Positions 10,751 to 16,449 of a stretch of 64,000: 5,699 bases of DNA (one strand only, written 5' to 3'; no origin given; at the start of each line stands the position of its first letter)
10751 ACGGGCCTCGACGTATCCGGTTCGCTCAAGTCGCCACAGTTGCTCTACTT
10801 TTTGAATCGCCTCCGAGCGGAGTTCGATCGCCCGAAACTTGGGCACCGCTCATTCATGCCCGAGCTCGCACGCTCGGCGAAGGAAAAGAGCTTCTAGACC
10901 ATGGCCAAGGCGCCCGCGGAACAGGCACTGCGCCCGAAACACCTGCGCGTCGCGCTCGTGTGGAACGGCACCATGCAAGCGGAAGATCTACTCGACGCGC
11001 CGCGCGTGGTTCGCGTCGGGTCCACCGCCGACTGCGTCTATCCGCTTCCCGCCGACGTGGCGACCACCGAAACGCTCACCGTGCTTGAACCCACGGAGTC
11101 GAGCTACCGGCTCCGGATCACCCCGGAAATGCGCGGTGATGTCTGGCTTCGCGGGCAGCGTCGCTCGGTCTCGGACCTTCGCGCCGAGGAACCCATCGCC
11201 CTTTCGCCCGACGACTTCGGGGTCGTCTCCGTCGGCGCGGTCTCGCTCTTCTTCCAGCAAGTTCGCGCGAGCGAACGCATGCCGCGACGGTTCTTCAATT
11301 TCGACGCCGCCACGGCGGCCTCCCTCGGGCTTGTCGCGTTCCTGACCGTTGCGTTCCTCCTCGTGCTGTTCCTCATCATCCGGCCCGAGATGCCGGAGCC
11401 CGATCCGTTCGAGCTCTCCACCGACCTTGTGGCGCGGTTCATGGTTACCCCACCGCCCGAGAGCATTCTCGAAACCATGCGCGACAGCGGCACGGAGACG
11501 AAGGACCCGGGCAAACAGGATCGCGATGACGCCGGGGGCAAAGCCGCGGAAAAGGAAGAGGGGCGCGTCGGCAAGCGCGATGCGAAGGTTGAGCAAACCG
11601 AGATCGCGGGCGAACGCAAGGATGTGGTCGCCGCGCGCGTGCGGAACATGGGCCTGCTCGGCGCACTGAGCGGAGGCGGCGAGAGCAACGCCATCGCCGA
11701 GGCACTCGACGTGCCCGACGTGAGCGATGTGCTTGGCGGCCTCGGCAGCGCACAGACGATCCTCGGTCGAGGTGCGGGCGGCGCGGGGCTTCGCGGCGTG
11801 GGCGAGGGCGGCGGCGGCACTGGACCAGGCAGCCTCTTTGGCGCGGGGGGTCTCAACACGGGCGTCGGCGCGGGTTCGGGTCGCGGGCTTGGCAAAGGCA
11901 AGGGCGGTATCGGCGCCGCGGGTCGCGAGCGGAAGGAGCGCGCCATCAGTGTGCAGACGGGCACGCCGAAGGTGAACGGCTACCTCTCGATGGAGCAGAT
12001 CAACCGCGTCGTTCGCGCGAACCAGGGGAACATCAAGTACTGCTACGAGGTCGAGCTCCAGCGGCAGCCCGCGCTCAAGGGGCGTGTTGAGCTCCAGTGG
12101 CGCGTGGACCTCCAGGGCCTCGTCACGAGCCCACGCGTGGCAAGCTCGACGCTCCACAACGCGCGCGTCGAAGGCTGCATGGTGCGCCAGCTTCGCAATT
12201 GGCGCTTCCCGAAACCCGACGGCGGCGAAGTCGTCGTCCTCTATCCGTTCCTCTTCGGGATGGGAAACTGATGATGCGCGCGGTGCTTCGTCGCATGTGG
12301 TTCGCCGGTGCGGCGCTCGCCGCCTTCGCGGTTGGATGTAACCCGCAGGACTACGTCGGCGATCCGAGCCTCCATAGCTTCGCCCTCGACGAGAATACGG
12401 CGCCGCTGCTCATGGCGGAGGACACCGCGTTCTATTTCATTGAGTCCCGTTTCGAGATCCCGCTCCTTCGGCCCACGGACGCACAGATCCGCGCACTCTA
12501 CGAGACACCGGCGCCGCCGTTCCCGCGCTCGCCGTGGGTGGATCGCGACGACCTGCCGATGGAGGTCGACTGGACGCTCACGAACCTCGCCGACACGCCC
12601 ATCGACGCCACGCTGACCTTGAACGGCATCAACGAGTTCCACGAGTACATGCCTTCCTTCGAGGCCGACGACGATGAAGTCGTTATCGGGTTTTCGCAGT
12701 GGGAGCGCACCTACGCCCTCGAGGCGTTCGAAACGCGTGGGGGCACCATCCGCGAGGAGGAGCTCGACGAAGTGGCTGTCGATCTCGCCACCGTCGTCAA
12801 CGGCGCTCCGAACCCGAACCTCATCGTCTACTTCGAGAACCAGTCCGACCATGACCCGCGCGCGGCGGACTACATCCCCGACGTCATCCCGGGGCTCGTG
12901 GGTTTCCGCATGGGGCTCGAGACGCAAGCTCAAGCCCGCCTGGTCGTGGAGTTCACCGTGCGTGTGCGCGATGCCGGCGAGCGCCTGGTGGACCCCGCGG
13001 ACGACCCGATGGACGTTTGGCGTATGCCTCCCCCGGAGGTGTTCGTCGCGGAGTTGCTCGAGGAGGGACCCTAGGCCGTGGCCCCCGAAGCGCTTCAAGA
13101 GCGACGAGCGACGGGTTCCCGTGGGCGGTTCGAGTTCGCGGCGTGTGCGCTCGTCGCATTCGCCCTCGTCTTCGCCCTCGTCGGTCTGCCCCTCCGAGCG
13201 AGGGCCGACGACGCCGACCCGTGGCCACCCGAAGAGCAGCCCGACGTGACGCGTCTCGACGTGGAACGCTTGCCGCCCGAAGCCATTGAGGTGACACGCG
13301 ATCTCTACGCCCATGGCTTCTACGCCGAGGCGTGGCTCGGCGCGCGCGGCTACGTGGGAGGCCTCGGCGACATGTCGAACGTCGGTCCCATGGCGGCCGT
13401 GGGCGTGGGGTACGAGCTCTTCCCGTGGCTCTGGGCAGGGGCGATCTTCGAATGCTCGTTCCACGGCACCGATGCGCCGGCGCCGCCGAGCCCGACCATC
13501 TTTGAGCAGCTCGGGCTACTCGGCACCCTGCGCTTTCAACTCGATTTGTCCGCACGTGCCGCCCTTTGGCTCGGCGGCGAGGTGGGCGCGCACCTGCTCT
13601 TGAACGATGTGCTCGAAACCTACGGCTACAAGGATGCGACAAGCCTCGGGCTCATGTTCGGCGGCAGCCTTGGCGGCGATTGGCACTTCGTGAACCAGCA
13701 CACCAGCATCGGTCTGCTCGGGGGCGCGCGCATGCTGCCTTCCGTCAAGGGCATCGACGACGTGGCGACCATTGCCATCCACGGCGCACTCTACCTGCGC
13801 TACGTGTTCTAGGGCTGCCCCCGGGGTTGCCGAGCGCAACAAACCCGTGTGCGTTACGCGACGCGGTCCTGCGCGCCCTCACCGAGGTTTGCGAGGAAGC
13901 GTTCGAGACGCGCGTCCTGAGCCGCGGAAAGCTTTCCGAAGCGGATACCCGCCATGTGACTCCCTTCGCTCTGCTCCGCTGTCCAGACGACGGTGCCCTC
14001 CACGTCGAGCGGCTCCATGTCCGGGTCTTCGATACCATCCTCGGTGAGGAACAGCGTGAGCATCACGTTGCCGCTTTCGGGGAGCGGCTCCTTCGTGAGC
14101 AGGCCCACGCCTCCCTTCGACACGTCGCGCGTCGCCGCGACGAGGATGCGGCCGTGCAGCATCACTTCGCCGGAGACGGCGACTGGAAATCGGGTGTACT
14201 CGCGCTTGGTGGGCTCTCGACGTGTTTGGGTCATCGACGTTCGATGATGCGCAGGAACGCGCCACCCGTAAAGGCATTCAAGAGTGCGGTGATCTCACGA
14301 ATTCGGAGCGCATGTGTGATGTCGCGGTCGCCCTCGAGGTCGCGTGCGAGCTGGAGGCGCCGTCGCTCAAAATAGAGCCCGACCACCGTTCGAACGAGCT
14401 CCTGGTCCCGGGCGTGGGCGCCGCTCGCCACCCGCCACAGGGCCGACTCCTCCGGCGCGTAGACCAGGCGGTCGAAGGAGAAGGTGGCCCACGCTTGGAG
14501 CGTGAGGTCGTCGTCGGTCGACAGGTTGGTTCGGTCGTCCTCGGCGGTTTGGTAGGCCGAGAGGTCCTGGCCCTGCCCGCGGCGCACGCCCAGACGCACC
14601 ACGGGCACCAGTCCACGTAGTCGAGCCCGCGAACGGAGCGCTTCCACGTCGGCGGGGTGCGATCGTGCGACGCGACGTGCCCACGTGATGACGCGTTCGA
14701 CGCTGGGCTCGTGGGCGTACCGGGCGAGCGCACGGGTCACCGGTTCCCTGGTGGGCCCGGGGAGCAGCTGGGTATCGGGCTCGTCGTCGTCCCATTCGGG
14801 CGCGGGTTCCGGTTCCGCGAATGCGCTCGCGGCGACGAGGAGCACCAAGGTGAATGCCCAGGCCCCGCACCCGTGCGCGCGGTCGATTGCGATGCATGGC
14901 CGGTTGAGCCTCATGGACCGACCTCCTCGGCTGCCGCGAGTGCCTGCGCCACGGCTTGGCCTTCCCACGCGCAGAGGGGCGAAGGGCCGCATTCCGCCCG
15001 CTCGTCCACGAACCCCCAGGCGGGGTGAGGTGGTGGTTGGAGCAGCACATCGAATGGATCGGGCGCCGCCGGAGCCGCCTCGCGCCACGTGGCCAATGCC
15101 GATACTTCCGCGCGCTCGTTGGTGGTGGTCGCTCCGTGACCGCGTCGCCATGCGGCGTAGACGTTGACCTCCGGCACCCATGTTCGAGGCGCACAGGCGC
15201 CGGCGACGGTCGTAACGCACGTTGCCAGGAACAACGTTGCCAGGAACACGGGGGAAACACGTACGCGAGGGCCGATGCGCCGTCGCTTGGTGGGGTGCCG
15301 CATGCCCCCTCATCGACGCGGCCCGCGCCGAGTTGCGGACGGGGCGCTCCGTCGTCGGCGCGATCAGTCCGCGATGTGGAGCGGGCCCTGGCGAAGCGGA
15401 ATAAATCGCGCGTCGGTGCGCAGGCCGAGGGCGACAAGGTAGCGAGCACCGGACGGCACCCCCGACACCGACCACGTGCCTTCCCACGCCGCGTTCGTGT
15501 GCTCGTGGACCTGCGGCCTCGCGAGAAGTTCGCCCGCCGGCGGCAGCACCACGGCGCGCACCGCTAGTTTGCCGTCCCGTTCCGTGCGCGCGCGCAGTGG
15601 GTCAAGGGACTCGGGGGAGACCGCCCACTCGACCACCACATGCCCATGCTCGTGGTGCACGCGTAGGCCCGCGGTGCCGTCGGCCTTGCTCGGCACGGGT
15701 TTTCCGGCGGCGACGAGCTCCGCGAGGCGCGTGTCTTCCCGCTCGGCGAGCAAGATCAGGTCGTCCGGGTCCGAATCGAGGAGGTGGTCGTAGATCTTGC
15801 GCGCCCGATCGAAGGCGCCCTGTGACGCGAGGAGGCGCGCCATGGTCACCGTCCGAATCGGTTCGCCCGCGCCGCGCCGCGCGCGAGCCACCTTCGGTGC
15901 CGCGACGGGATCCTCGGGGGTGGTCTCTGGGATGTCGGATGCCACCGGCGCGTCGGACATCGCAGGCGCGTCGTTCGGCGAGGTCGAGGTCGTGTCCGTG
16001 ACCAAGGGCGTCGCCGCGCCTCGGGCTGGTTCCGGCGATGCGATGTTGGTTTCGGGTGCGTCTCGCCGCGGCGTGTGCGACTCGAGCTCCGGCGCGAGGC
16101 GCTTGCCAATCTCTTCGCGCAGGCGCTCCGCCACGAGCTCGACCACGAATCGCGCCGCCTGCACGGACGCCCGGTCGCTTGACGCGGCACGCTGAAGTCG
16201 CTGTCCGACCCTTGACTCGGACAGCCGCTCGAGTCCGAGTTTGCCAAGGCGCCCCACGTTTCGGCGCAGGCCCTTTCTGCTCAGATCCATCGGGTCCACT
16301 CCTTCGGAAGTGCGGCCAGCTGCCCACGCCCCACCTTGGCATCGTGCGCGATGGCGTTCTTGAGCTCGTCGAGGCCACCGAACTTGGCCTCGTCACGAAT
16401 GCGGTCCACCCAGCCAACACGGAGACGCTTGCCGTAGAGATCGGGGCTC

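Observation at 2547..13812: Nine coupled genes form a single-locus Glt/Nfs-type trans-envelope machine with no motor in sight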

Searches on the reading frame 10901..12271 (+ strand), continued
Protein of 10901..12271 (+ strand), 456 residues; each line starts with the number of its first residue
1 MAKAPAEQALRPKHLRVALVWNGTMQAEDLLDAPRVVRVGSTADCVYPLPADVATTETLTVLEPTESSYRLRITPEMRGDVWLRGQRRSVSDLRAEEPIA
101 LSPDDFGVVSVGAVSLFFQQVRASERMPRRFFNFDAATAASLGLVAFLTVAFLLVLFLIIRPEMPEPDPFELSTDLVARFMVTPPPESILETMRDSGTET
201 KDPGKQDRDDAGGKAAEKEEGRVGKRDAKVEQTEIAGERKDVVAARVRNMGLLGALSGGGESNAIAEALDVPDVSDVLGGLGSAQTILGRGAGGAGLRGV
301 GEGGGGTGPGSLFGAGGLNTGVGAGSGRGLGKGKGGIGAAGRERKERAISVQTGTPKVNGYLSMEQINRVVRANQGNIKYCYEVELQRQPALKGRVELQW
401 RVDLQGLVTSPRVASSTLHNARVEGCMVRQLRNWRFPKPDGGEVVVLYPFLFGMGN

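Call 100: search_protein_families(library=ncbifam, proteins=[L004:9544-9990:+, L004:12225-13094:+, L088:9715-9999:+, L003:9606-9980:+, L089:4730-5005:+, L089:7055-7708:+, L087:9687-9935:+, L087:14450-15163:+, L090:9725-9988:+, L004:11389-12225:+], max_evalue=0.01)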
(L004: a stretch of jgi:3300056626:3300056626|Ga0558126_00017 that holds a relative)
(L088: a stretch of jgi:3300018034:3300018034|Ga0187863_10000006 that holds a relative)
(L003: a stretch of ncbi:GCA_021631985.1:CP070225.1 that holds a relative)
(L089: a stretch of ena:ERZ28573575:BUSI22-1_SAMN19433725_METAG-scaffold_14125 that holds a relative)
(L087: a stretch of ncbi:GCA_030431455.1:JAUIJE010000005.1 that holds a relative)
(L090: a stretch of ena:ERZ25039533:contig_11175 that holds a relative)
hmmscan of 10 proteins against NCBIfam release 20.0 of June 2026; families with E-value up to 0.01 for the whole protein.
L004:9544-9990:+ (148 aa): 1 family
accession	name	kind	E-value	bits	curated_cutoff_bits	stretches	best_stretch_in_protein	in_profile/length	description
TIGR03593.1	yidC_nterm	equivalog_domain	0.0082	15.8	58.25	1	23-95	9-74/363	membrane protein insertase YidC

L004:12225-13094:+ (289 aa): 1 family
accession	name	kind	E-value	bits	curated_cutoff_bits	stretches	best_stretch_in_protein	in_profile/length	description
NF033755.1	gliding_CglE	equivalog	0.00081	19.3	70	0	114-170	3-61/172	adventurous gliding motility protein CglE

L088:9715-9999:+ (94 aa): 0 families

L003:9606-9980:+ (124 aa): 0 families

L089:4730-5005:+ (91 aa): 1 family
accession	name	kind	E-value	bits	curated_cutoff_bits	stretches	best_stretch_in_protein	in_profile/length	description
NF033764.1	gliding_CglF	equivalog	1.3e-19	70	90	1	8-91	6-88/88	adventurous gliding motility protein CglF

L089:7055-7708:+ (217 aa): 1 family
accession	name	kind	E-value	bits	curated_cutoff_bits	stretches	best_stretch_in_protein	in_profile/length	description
NF033755.1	gliding_CglE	equivalog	1.4e-37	129.3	70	1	44-217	2-172/172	adventurous gliding motility protein CglE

L087:9687-9935:+ (82 aa): 1 family
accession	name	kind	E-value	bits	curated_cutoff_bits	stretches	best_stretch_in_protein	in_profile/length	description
NF033764.1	gliding_CglF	equivalog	4.8e-30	103.4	90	1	5-82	6-88/88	adventurous gliding motility protein CglF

L087:14450-15163:+ (237 aa): 1 family
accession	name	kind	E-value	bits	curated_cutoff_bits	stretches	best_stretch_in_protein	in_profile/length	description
NF033755.1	gliding_CglE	equivalog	3.1e-34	118.3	70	1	51-237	1-172/172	adventurous gliding motility protein CglE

L090:9725-9988:+ (87 aa): 1 family
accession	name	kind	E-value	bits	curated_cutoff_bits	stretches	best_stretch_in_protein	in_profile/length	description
NF033764.1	gliding_CglF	equivalog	1e-30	105.6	90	1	11-85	7-86/88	adventurous gliding motility protein CglF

L004:11389-12225:+ (278 aa): 0 families

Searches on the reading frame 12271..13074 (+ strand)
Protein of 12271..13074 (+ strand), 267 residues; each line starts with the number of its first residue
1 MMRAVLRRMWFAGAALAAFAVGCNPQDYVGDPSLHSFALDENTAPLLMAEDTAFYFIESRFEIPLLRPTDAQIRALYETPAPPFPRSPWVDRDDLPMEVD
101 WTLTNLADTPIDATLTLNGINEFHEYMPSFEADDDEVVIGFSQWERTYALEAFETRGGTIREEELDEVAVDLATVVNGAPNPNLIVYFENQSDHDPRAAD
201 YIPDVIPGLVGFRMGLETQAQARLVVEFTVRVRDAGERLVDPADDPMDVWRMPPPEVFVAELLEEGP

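Call 6: search_protein_families(library=pfam, proteins=[window:12271-13074:+], max_evalue=0.01)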
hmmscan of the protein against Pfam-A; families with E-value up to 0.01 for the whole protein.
window:12271-13074:+ (267 aa): 0 families

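Call 7: search_protein_families(library=ncbifam, proteins=[window:12271-13074:+], max_evalue=0.01)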
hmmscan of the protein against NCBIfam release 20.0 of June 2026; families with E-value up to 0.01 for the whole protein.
window:12271-13074:+ (267 aa): 0 families

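Call 78: search_solved_structures(query=A3, max_evalue=10)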
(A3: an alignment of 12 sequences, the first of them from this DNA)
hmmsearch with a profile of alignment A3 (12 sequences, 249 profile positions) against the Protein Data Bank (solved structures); distinct sequences matched with E-value up to 10: 0.

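Call 81: find_homologous_proteins(query=window:12271-13074:+, max_evalue=0.001)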
Query window:12271-13074:+ (267 aa): 478 proteins with E <= 0.001 among 2333 candidates; the best 120 are listed.
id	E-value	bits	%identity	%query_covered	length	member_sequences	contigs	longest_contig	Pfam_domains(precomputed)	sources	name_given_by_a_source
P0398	2.5e-107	376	67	91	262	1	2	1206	-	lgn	-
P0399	1.1e-93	332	63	88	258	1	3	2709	-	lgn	-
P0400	8.7e-90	319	59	89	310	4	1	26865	-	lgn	-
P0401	3.6e-75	271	48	97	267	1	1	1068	-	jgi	jgi:hypothetical protein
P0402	3.0e-74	268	52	88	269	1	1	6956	-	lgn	-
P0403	4.6e-74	267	52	96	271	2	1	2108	-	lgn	-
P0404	2.1e-72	262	53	87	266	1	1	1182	-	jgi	jgi:hypothetical protein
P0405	1.0e-71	259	51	95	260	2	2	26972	-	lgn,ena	-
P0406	1.4e-71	259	51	92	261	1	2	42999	-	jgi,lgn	jgi:hypothetical protein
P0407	1.6e-71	259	50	93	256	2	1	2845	-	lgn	-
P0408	1.8e-71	259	48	97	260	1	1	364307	-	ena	-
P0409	2.9e-71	258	49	94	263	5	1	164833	-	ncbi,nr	ncbi:MAG: hypothetical protein H6724_05470 [Sandaracinus sp.]|nr:hypothetical protein [Sandaracinus 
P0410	5.8e-71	257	51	94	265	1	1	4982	-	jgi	jgi:hypothetical protein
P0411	7.9e-71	257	50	92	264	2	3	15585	-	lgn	-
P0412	9.9e-71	256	51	95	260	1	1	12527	-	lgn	-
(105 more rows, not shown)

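Call 89: predict_structure(alignment_id=A5)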
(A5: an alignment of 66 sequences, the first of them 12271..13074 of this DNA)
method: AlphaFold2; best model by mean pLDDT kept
length: 267 residues; sequences in the alignment: 66
mean_pLDDT: 93.8   pTM: 0.85
mean pLDDT of the five models: 93.8, 93.1, 92.4, 92.3, 91.9
residues with pLDDT >= 90: 230; 70-90: 26; 50-70: 11; < 50: 0
segments of 3 or more residues with pLDDT < 50: none
pLDDT, mean of each block of 10 residues (from residue 1): 86 89 68 90 96 96 97 97 97 97 98 98 97 92 98 98 98 96 91 91 98 98 98 96 96 96 73
secondary structure, 60 per line:
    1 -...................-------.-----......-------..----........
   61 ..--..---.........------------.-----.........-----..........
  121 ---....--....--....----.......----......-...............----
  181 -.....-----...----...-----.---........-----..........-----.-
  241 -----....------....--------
elements in order: H2-20 E34-39 E53-62 H70-78 E97-105 E111-120 E124-127 E130-133 E136-139 E144-150 E155-160 H162-176 H182-186 E211-218 E224-233 E256-259

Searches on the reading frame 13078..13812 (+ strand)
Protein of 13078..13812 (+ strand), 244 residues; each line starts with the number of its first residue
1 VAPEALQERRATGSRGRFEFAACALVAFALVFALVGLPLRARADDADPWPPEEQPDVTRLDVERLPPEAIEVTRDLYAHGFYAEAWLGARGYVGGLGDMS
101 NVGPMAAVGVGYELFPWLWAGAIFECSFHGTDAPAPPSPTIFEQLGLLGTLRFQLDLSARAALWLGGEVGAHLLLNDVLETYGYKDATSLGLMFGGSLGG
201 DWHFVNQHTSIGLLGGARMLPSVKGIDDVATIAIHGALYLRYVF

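Call 6: search_protein_families(library=pfam, proteins=[window:13078-13812:+], max_evalue=0.01)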
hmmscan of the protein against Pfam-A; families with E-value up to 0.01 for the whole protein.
window:13078-13812:+ (244 aa): 0 families

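Call 7: search_protein_families(library=ncbifam, proteins=[window:13078-13812:+], max_evalue=0.01)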
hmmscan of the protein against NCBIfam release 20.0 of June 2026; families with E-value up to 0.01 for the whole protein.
window:13078-13812:+ (244 aa): 1 family
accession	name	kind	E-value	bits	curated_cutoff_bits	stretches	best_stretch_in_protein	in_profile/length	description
NF033755.1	gliding_CglE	equivalog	2.2e-05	24.4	70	1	79-244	4-172/172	adventurous gliding motility protein CglE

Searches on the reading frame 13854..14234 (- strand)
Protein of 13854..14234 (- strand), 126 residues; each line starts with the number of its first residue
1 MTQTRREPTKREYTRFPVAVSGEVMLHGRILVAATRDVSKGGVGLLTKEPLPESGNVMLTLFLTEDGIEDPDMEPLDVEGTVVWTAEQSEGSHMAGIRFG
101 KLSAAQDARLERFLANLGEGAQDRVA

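Call 23: search_protein_families(library=pfam, proteins=[window:13854-14234:-], max_evalue=0.01)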
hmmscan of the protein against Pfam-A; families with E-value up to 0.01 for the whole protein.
window:13854-14234:- (126 aa): 1 family
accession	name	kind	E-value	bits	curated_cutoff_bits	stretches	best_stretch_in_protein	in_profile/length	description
PF07238.19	PilZ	-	1.1e-16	61.4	22.5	1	10-115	2-101/102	PilZ domain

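Call 101: search_protein_families(library=ncbifam, proteins=[window:13854-14234:-], max_evalue=0.00001)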
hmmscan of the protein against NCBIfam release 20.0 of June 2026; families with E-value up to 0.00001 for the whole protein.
window:13854-14234:- (126 aa): 1 family
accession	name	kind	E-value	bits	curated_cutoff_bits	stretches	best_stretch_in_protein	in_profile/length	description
TIGR02266.1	gmx_TIGR02266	paralog_domain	2.8e-10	40.2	68.7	1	26-114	12-95/96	TIGR02266 family protein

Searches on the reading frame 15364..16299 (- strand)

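Call 23: search_protein_families(library=pfam, proteins=[window:15364-16299:-], max_evalue=0.01)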
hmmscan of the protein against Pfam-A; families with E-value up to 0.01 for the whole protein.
window:15364-16299:- (311 aa): 2 families
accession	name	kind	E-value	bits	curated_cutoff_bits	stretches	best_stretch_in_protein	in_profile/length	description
PF14559.12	TPR_19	-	0.0012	19.5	25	1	152-180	30-58/68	Tetratricopeptide repeat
PF13428.12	TPR_14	-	0.0015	19.4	23.5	1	152-184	6-38/44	Tetratricopeptide repeat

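Call 101: search_protein_families(library=ncbifam, proteins=[window:15364-16299:-], max_evalue=0.00001)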
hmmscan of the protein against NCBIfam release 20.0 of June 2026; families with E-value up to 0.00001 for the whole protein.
window:15364-16299:- (311 aa): 0 families
